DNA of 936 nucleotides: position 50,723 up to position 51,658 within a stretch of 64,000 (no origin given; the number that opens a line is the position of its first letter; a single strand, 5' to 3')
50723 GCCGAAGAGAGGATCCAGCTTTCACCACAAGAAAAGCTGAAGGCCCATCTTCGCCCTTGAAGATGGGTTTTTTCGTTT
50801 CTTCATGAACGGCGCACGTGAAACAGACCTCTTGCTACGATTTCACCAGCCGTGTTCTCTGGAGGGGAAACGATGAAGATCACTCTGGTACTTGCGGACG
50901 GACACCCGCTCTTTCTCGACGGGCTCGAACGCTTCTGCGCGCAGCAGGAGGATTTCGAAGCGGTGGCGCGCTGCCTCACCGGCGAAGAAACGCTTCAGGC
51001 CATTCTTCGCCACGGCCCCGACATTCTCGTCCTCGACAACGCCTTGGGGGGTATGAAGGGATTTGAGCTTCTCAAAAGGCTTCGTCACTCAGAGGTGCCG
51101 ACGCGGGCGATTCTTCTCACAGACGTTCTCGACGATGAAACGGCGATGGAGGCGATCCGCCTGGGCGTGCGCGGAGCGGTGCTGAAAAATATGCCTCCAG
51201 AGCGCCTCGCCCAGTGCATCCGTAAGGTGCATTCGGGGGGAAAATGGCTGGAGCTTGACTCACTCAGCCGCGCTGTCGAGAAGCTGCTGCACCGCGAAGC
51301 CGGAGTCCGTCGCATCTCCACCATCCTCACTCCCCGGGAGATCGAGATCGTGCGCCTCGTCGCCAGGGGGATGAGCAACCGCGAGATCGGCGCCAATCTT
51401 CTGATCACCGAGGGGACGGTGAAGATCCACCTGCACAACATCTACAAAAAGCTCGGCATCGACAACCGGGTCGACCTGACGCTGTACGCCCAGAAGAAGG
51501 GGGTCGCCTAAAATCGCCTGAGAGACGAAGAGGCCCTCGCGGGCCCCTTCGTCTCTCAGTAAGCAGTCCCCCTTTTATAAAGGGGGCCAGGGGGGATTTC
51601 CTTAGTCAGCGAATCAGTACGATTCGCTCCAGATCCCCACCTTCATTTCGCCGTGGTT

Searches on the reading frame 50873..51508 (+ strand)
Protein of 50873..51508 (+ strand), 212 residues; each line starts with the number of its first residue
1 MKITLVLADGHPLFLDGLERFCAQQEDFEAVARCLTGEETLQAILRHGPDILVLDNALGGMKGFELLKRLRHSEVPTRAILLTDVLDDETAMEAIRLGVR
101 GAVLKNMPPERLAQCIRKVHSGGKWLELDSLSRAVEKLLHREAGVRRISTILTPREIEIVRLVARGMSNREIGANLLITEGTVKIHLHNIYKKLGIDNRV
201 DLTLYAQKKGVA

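Call 6: find_related_loci(query=window:50873-51508:+, collection=genome_contigs, flank=3000)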
Query window:50873-51508:+ (212 aa) in genome_contigs; peptide patterns used: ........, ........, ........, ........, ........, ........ (x = any residue, [..] = any of these).
502 stretches matched a pattern; 395 encode a relative of the query (tblastn E <= 1e-3); the best 80 are kept; 80 distinct loci.
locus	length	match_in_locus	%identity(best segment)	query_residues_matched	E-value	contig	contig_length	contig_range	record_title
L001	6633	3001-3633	75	1-211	3e-104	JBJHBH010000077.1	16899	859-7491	MAG: Desulfuromonadales bacterium isolate SF2967_J5348.semibin_refined.095 NODE_3211_length_16899_cov_1.748032, whole ge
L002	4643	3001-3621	52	3-209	3e-70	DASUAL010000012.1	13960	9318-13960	MAG TPA_asm: Gemmatimonadales bacterium isolate SMAG_U2494 k141_298937, whole genome shotgun sequence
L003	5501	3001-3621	54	1-207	4e-70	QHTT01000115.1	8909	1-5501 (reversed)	MAG: Gemmatimonadetes bacterium isolate AG45 14_1009_05_20cm_scaffold_5363_curated, whole genome shotgun sequence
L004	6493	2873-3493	53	3-210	2e-66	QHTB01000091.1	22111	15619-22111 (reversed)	MAG: Candidatus Rokuibacteriota bacterium isolate AR17 14_0903_12_30cm_scaffold_2009_curated, whole genome shotgun seque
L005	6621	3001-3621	49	1-207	1e-62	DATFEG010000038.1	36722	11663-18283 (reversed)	MAG TPA_asm: Gemmatimonadales bacterium isolate SMAG_U8601 k141_2601817, whole genome shotgun sequence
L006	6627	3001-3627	48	1-207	1e-62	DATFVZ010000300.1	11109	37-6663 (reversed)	MAG TPA_asm: Gemmatimonadales bacterium isolate SMAG_U9477 k141_6978930, whole genome shotgun sequence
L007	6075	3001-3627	48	1-209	1e-61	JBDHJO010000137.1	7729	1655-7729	MAG: Gemmatimonadota bacterium isolate BHB10-26_Bin_233 BHB10-26_Bin_233_scaffold_45533, whole genome shotgun sequence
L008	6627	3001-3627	48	1-207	3e-61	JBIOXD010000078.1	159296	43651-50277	MAG: Gemmatimonadales bacterium isolate MAG065 k127_3288349, whole genome shotgun sequence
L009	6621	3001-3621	48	1-207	2e-60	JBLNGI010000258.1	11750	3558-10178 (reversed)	MAG: Gemmatimonadota bacterium isolate MAG24 PRJNA1068274_bin2_renamed_257, whole genome shotgun sequence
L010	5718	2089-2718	45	3-212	3e-58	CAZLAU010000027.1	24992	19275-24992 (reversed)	MAG TPA_asm: uncultured Gemmatimonas sp. isolate SRP237561_co1_321 genome assembly, contig: NODE_3079_length_24992_cov_1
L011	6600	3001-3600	37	3-211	2e-38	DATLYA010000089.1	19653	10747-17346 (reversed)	MAG TPA_asm: Candidatus Methylomirabilota bacterium isolate SMAG_U13260 k141_349956, whole genome shotgun sequence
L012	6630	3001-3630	37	1-206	9e-35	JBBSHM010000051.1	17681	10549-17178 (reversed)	MAG: Acidimicrobiales bacterium isolate LS2_sbin.68 LS2_sbin.68_K_1090884_L_17681_cov_20.0288, whole genome shotgun sequ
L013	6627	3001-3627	37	1-212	1e-34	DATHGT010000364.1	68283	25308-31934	MAG TPA_asm: Candidatus Acidoferrum sp. isolate SMAG_U12481 k141_271574, whole genome shotgun sequence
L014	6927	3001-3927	35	3-211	1e-33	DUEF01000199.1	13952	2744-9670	MAG TPA_asm: Caldilineae bacterium isolate G439 Contig199, whole genome shotgun sequence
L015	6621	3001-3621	39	2-206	2e-33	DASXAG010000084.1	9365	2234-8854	MAG TPA_asm: Thermoanaerobaculia bacterium isolate SMAG_U3759 k141_3136341, whole genome shotgun sequence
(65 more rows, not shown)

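Call 7: search_protein_families(library=pfam, proteins=[window:50873-51508:+])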
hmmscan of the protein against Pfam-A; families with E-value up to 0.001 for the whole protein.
window:50873-51508:+ (212 aa): 4 families
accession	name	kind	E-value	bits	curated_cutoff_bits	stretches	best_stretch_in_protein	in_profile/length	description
PF00196.25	GerE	-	4.3e-19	68.3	23.5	1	151-206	2-57/57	Bacterial regulatory proteins, luxR family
PF00072.30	Response_reg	-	2.6e-18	66.6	30.2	1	6-116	2-110/111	Response regulator receiver domain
PF08281.18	Sigma70_r4_2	-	1.1e-05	25.5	25.7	1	152-194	11-54/54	Sigma-70, region 4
PF04545.22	Sigma70_r4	-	0.00064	19.6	24.1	0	152-194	5-48/50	Sigma-70, region 4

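Call 19: find_homologous_proteins(query=window:50873-51508:+, max_evalue=1e-40)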
Query window:50873-51508:+ (212 aa): 1633 proteins with E <= 1e-40 among 2612 candidates; the best 120 are listed.
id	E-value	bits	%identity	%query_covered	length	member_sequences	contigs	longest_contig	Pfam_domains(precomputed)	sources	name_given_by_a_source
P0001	2.3e-132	457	100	100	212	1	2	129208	PF00196.26,PF08281.19,PF00072.31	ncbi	-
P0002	6.8e-98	345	75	100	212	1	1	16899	PF00196.26,PF08281.19,PF00072.31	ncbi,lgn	-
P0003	1.7e-93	330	72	100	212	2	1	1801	PF00196.26,PF08281.19,PF00072.31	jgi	jgi:DNA-binding NarL/FixJ family response regulator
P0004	1.4e-82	295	64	100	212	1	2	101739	PF00196.26,PF00072.31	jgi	jgi:two-component system nitrate/nitrite response regulator NarL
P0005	1.8e-80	288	65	100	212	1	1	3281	PF00196.26,PF00072.31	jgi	jgi:two-component system nitrate/nitrite response regulator NarL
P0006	4.7e-79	283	63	100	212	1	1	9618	PF13384.13,PF00196.26,PF08281.19,PF00072.31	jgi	-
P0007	9.9e-79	282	63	100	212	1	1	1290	PF00196.26,PF08281.19,PF00072.31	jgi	-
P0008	5.8e-78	280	61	99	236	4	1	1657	PF00196.26,PF00072.31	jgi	jgi:DNA-binding NarL/FixJ family response regulator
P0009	4.5e-77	277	61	100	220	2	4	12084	PF00196.26,PF08281.19,PF00072.31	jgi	jgi:DNA-binding NarL/FixJ family response regulator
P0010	5.5e-77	276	61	100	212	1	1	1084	PF00196.26,PF08281.19,PF00072.31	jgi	jgi:DNA-binding NarL/FixJ family response regulator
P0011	1.6e-76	275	62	100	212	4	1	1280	PF00196.26,PF08281.19,PF00072.31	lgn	-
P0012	1.7e-76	275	60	100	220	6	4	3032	PF00196.26,PF08281.19,PF00072.31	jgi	jgi:DNA-binding NarL/FixJ family response regulator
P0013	6.9e-76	273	59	100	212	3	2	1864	PF00196.26,PF08281.19,PF00072.31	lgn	-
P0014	1.3e-75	272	60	100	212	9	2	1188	PF00196.26,PF08281.19,PF00072.31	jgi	jgi:DNA-binding NarL/FixJ family response regulator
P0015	1.5e-75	272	62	100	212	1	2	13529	PF00196.26,PF00072.31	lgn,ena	-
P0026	4.8e-73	263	58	100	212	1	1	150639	PF00196.26,PF04545.23,PF08281.19,PF00072.31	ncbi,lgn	-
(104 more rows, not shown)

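Call 20: find_encoding_contigs(protein=P0001, flank=3000, max_places=2)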
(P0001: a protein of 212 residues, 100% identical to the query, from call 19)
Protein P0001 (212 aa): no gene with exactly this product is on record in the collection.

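Call 21: find_encoding_contigs(protein=P0003, flank=3000, max_places=2)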
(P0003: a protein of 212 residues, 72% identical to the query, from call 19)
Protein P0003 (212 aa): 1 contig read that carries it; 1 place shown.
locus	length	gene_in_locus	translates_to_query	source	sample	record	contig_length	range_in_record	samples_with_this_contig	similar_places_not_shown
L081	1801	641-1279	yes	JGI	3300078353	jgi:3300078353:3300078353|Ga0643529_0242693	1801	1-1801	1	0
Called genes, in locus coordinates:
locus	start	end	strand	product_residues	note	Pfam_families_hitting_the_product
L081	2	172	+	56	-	?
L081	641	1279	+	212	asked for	PF00072:Response_reg, PF08281:Sigma70_r4_2 (weak), PF00196:GerE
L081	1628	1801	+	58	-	?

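Call 22: find_encoding_contigs(protein=P0004, flank=3000, max_places=2)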
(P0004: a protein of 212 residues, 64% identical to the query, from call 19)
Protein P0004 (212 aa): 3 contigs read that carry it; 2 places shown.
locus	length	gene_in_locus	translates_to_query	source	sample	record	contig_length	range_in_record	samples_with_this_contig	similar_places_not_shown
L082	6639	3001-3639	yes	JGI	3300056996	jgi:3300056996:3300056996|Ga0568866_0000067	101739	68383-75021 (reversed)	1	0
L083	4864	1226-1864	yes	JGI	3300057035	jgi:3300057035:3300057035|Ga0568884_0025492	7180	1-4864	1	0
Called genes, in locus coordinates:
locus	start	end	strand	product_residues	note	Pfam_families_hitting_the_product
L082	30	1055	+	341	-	PF08240:ADH_N, PF16912:Glu_dehyd_C, PF00107:ADH_zinc_N, PF13602:ADH_zinc_N_2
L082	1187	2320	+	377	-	PF08240:ADH_N, PF00107:ADH_zinc_N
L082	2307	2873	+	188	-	PF07883:Cupin_2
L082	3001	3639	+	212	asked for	PF00072:Response_reg, PF00196:GerE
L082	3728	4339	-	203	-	-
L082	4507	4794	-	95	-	PF07238:PilZ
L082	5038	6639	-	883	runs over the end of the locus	PF02861:Clp_N, PF23569:NBD_SMAX1, PF00004:AAA, PF17871:AAA_lid_9, PF07724:AAA_2, PF07728:AAA_5, PF00004:AAA, PF10431:ClpB_D2-small, +10 more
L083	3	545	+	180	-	?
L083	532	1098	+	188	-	PF07883:Cupin_2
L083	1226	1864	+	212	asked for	PF00072:Response_reg, PF00196:GerE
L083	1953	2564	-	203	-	-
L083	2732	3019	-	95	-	PF07238:PilZ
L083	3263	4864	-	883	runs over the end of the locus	PF02861:Clp_N, PF23569:NBD_SMAX1, PF00004:AAA, PF17871:AAA_lid_9, PF07724:AAA_2, PF07728:AAA_5, PF00004:AAA, PF10431:ClpB_D2-small, +10 more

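Call 23: find_encoding_contigs(protein=P0006, flank=3000, max_places=2)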
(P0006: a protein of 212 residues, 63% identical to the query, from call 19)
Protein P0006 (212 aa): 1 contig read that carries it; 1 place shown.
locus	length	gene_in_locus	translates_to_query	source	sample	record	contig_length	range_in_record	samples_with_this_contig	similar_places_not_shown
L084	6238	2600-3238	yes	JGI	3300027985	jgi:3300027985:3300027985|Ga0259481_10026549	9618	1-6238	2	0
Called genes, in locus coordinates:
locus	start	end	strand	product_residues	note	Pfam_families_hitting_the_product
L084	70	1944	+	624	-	PF02310:B12-binding, PF04055:Radical_SAM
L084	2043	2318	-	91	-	PF13192:Thioredoxin_3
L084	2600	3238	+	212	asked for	PF00072:Response_reg, PF08281:Sigma70_r4_2 (weak), PF00196:GerE, PF13384:HTH_23 (faint)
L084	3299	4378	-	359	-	-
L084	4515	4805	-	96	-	PF07238:PilZ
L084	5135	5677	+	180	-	-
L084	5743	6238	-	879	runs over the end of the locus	PF02861:Clp_N, PF05621:TniB (weak), PF00004:AAA, PF17871:AAA_lid_9, PF07724:AAA_2, PF00004:AAA, PF07728:AAA_5, PF10431:ClpB_D2-small, +10 more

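Call 25: find_encoding_contigs(protein=P0009, flank=3000, max_places=2)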
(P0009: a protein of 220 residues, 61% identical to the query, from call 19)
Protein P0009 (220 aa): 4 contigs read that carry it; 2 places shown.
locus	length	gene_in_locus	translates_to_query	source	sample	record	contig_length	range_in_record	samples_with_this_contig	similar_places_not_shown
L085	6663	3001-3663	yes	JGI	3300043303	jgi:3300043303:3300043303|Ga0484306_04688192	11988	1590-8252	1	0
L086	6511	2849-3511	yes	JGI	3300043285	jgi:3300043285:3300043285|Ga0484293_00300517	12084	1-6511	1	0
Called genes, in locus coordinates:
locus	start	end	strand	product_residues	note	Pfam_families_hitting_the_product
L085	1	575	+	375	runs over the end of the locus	PF01734:Patatin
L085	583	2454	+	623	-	PF02310:B12-binding, PF04055:Radical_SAM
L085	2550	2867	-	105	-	PF13192:Thioredoxin_3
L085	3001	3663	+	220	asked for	PF00072:Response_reg, PF00196:GerE, PF08281:Sigma70_r4_2 (weak)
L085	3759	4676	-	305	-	-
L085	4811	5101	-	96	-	PF07238:PilZ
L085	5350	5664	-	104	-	PF07238:PilZ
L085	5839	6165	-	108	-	-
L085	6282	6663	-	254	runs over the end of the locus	-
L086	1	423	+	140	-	?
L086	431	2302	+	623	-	PF02310:B12-binding, PF04055:Radical_SAM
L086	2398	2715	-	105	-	PF13192:Thioredoxin_3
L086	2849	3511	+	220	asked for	PF00072:Response_reg, PF00196:GerE, PF08281:Sigma70_r4_2 (weak)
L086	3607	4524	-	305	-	-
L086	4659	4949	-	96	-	PF07238:PilZ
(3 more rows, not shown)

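Call 26: find_encoding_contigs(protein=P0015, flank=3000, max_places=2)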
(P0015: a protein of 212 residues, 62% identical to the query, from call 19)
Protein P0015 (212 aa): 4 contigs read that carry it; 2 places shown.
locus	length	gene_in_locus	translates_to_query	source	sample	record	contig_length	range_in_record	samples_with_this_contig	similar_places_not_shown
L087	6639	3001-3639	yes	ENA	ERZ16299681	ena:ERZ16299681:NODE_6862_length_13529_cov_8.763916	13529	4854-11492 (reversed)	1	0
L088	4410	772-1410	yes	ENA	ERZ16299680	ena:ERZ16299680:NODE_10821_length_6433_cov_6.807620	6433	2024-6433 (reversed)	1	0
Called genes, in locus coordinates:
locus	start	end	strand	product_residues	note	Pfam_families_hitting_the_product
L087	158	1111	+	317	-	PF08240:ADH_N, PF16912:Glu_dehyd_C, PF00107:ADH_zinc_N, PF13602:ADH_zinc_N_2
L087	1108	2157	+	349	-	PF08240:ADH_N, PF00107:ADH_zinc_N, PF13602:ADH_zinc_N_2 (faint)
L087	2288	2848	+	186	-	PF07883:Cupin_2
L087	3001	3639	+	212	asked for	PF00072:Response_reg, PF00196:GerE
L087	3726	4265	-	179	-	-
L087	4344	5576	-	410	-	-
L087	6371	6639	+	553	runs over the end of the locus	PF07730:HisKA_3, PF02518:HATPase_c (weak)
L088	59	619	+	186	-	PF07883:Cupin_2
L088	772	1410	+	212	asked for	PF00072:Response_reg, PF00196:GerE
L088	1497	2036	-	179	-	-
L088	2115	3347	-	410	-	-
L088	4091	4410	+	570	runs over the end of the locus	PF07730:HisKA_3, PF02518:HATPase_c (weak)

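Call 27: find_encoding_contigs(protein=P0026, flank=3000, max_places=2)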
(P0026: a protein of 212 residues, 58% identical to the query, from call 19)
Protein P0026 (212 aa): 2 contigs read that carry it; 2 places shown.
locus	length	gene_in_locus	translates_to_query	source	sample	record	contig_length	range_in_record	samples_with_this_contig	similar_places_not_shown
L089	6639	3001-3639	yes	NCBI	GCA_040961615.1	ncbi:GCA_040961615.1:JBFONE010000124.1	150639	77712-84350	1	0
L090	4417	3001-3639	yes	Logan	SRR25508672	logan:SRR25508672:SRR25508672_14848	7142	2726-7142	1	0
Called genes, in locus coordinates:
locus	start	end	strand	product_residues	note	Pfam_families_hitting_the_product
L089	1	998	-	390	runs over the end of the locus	PF01120:Alpha_L_fucos, PF14871:GHL6 (faint)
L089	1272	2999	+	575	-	PF07730:HisKA_3, PF13581:HATPase_c_2 (faint), PF02518:HATPase_c (weak)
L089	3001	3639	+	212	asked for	PF00072:Response_reg, PF08281:Sigma70_r4_2 (weak), PF00196:GerE, PF04545:Sigma70_r4 (faint)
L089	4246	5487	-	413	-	PF01041:DegT_DnrJ_EryC1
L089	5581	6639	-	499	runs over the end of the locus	PF01694:Rhomboid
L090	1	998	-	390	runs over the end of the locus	PF01120:Alpha_L_fucos, PF14871:GHL6 (faint)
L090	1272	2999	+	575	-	PF07730:HisKA_3, PF13581:HATPase_c_2 (faint), PF02518:HATPase_c (weak)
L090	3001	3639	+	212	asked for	PF00072:Response_reg, PF08281:Sigma70_r4_2 (weak), PF00196:GerE, PF04545:Sigma70_r4 (faint)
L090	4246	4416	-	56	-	?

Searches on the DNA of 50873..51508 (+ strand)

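Call 8: search_rna_families(sources=[L001, L002, L003, L004, L005, L006, L007, L008, L009, L010, L011, L013], threshold=gathering, show_alignments=3)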
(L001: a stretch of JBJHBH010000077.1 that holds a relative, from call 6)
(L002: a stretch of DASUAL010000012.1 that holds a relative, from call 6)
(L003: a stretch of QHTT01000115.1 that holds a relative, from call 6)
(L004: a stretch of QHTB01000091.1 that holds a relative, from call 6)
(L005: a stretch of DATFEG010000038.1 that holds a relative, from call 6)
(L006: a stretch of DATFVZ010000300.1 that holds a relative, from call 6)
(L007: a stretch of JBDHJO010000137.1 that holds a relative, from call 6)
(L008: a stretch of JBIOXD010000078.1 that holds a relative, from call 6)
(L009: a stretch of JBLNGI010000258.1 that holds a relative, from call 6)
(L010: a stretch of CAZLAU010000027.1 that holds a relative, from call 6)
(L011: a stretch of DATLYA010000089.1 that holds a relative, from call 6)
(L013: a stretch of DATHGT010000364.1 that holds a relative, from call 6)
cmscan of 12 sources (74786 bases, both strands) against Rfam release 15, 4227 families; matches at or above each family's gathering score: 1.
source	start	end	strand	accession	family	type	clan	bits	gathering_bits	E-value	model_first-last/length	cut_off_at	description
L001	2797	2871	+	RF01051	c-di-GMP-I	Cis-reg; riboswitch;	CL00126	50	35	1e-06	1-87/87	no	c-di-GMP-I riboswitch aptamer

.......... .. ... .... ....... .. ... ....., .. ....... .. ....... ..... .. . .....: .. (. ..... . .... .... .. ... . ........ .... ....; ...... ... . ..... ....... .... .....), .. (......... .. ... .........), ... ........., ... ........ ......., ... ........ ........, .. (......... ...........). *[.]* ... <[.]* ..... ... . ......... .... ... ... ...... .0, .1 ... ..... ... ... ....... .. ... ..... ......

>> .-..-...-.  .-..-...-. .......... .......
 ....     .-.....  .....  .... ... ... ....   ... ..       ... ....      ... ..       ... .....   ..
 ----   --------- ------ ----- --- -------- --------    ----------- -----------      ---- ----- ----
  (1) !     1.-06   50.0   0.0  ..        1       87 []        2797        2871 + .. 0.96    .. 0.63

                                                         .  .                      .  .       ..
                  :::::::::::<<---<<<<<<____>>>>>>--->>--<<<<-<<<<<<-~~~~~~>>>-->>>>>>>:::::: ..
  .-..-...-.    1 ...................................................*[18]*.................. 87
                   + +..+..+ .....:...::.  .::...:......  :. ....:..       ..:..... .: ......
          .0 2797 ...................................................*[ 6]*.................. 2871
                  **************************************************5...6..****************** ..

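Call 24: search_rna_families(sources=[L081, L082, L083, L084], threshold=gathering, show_alignments=4)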
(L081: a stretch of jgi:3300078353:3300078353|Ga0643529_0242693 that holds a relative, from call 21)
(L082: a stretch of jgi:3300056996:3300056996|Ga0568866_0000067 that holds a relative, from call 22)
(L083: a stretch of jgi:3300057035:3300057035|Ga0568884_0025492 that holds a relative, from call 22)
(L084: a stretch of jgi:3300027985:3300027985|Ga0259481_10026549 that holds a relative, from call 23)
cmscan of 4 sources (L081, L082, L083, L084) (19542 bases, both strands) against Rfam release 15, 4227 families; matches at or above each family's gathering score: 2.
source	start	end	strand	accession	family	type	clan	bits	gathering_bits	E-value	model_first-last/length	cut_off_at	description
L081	1482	1569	+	RF01051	c-di-GMP-I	Cis-reg; riboswitch;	CL00126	68.1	35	1e-11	1-87/87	no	c-di-GMP-I riboswitch aptamer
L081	408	482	+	RF01051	c-di-GMP-I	Cis-reg; riboswitch;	CL00126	51.4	35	1.2e-07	1-87/87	no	c-di-GMP-I riboswitch aptamer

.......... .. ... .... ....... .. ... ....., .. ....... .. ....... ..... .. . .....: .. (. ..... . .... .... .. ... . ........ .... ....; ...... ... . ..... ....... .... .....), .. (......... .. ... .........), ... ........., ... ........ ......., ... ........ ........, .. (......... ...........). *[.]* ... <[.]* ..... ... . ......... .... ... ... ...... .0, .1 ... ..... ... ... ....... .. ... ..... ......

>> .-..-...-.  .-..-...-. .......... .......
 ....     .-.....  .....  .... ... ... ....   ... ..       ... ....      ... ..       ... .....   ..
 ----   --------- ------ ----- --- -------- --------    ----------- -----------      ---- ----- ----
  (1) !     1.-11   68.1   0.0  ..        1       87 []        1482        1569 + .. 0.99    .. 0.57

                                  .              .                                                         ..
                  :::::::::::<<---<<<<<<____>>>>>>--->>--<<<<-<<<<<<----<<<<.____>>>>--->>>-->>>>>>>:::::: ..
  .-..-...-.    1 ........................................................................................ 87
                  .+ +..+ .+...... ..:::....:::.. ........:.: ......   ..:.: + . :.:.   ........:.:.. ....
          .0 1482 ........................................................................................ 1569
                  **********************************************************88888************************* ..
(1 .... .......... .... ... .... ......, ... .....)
